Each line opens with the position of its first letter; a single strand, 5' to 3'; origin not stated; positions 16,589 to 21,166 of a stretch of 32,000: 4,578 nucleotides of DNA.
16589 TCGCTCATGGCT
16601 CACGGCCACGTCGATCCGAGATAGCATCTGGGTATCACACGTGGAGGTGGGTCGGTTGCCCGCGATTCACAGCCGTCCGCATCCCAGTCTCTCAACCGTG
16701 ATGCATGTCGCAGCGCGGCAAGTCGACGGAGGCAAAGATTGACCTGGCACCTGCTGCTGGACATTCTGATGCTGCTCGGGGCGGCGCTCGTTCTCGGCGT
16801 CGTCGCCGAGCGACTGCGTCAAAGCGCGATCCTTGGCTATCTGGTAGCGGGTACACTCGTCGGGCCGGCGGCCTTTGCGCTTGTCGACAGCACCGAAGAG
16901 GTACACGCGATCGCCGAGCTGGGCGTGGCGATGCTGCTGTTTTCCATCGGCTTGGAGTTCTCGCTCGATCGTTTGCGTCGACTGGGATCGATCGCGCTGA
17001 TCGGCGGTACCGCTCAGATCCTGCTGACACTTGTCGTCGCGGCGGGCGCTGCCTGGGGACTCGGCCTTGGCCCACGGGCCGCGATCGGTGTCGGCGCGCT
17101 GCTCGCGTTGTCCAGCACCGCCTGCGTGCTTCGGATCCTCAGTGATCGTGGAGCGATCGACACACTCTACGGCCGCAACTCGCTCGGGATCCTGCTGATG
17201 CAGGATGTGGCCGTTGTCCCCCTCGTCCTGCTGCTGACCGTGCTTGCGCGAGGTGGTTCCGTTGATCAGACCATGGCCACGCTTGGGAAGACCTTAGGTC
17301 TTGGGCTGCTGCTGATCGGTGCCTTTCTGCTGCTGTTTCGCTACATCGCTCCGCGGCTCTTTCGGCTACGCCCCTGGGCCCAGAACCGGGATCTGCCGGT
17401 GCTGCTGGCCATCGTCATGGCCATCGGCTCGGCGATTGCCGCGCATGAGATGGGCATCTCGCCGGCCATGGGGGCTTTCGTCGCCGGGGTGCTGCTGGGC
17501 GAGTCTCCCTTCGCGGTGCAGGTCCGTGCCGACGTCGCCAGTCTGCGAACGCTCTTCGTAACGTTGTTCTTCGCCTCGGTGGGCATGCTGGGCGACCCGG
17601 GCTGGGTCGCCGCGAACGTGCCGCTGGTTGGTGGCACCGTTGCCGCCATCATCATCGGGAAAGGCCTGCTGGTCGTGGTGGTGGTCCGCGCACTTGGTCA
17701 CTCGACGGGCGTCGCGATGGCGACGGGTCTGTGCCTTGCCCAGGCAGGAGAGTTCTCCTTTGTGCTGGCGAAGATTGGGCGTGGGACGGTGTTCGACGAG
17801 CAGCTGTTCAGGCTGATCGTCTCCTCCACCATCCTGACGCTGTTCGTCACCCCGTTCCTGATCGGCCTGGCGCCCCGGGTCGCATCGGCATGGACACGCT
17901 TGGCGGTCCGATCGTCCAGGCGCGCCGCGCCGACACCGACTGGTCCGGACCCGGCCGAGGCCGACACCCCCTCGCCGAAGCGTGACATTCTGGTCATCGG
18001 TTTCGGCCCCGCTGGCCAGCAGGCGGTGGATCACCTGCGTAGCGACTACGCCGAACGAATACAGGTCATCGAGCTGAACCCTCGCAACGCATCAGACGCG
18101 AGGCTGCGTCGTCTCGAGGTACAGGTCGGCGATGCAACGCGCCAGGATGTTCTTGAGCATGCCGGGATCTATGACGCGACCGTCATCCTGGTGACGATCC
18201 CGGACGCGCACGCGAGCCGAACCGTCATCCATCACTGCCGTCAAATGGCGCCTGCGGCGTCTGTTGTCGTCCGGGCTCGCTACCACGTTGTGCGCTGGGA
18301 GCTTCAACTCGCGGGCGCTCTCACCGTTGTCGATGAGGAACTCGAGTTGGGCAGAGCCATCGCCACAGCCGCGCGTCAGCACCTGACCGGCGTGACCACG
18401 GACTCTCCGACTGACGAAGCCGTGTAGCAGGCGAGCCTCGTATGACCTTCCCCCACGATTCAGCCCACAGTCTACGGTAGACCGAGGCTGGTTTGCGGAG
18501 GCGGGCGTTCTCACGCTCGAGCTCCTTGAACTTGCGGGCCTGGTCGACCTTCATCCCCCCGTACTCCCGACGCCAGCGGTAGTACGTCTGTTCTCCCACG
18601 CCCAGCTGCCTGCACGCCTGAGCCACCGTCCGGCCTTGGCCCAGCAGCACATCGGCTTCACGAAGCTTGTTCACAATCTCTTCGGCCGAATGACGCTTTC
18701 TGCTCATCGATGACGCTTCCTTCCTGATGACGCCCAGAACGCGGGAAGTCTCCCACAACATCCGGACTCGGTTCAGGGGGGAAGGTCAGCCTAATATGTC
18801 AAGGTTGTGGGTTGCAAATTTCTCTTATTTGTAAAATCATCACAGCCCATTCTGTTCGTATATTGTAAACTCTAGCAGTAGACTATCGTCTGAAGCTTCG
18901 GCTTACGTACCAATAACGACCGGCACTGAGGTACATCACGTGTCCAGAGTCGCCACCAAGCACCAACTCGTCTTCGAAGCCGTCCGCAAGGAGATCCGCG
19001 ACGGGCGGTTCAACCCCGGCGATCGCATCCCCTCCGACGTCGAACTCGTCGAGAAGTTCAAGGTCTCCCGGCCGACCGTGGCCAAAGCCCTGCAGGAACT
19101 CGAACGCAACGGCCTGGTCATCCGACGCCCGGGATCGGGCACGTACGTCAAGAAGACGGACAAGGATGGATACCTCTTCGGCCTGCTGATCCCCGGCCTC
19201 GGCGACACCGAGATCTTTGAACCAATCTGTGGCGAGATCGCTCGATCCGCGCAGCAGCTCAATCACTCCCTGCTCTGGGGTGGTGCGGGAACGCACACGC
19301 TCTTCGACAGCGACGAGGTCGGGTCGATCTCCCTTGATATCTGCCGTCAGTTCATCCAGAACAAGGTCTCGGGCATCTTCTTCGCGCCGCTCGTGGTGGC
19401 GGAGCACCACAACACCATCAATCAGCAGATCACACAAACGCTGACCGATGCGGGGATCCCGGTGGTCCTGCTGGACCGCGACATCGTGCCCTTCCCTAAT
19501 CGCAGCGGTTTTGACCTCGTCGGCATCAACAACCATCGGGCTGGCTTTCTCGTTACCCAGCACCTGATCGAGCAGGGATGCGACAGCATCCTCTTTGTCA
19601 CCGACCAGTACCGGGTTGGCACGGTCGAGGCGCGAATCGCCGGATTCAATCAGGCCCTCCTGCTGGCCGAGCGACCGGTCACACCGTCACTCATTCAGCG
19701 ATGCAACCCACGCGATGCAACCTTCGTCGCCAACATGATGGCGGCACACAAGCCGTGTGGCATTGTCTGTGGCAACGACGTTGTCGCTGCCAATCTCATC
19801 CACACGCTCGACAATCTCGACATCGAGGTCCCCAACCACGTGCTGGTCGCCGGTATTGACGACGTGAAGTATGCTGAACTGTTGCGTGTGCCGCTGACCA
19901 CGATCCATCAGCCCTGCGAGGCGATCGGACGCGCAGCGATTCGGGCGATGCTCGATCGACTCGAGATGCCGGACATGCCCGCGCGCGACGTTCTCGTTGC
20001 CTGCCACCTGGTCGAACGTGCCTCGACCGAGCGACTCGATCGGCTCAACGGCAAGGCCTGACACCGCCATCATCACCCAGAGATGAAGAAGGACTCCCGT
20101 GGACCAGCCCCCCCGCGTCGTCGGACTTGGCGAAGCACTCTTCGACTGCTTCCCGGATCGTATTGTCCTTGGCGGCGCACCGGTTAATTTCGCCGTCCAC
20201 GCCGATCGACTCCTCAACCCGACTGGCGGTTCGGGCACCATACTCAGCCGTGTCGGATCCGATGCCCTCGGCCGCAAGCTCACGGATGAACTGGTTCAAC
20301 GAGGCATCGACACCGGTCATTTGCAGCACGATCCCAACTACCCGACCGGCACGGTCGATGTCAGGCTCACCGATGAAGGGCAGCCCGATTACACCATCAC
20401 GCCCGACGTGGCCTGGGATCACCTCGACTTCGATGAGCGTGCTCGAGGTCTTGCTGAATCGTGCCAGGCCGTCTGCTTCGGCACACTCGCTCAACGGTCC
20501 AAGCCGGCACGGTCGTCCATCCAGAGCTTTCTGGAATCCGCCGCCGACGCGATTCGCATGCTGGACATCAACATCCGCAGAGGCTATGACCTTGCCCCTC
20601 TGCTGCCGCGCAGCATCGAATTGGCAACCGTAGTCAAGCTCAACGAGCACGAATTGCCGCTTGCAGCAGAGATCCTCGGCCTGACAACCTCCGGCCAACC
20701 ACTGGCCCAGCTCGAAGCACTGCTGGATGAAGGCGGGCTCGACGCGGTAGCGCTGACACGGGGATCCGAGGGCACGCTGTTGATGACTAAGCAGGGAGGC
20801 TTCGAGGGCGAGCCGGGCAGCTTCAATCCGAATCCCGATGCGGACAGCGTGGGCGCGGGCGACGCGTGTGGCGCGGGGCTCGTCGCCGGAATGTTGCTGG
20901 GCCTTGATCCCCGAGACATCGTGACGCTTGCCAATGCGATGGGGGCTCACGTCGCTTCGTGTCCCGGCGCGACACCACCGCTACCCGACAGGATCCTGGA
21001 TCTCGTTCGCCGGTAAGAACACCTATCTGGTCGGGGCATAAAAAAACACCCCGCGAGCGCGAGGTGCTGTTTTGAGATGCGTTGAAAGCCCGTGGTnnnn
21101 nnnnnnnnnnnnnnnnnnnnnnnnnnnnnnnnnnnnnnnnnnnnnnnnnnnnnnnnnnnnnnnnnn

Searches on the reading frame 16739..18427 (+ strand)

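Call 6: search_protein_families(library=pfam, proteins=[window:16739-18427:+], max_evalue=0.001)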
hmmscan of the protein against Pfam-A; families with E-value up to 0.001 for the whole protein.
window:16739-18427:+ (562 aa): 2 families
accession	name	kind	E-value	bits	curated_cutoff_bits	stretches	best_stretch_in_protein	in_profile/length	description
PF00999.27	Na_H_Exchanger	-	8.1e-60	203.1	26.2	1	16-375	4-369/375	Sodium/hydrogen exchanger, transmembrane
PF02254.24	TrkA_N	-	1.4e-20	74.2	23.8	1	417-531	1-114/116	TrkA-N domain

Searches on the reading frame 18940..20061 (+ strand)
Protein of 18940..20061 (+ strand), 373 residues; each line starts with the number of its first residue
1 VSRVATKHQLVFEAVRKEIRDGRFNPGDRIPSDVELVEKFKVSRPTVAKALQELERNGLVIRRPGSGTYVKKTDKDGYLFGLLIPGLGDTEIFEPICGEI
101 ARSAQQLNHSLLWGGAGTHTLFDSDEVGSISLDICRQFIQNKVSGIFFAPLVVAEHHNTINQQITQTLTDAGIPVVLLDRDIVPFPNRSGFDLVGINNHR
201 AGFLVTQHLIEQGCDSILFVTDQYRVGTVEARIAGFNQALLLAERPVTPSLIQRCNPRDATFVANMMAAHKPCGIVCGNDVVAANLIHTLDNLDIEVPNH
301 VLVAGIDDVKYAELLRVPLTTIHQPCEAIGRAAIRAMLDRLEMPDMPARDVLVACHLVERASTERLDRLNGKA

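Call 6: search_protein_families(library=pfam, proteins=[window:18940-20061:+], max_evalue=0.001)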
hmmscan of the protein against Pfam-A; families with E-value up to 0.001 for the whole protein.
window:18940-20061:+ (373 aa): 9 families
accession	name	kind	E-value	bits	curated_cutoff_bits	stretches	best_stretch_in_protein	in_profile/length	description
PF13377.12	Peripla_BP_3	-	1.1e-29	104.1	26.5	1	207-363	2-167/167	Periplasmic binding protein-like domain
PF00392.27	GntR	-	2.1e-20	72.6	27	1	11-70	5-64/64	Bacterial regulatory proteins, gntR family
PF00532.27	Peripla_BP_1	-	1.4e-11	44.9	22.2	1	161-357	70-277/281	Periplasmic binding proteins and sugar binding domain of LacI family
PF13407.12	Peripla_BP_4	-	1.2e-10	41.9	35.1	1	131-340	44-253/258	Periplasmic binding protein domain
PF12802.13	MarR_2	-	5.6e-05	23.7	27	1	35-64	25-54/61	MarR family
PF01047.28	MarR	-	8.5e-05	22.8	24.6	1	35-64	22-51/59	MarR family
PF14502.12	HTH_41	-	0.00012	21.8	25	1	26-70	2-48/48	Helix-turn-helix domain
PF01978.25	TrmB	-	0.00018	21.8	25.6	1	35-69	27-61/68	Sugar-specific transcriptional regulator TrmB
PF01325.25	Fe_dep_repress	-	0.00035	21.1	26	0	30-66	22-58/60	Iron dependent repressor, N-terminal DNA binding domain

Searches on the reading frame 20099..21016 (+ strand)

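Call 6: search_protein_families(library=pfam, proteins=[window:20099-21016:+], max_evalue=0.001)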
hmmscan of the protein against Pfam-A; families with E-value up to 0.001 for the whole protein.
window:20099-21016:+ (305 aa): 1 family
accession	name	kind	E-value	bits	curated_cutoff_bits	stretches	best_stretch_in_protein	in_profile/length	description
PF00294.29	PfkB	-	4.6e-30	105.4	25.8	1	24-297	35-301/302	pfkB family carbohydrate kinase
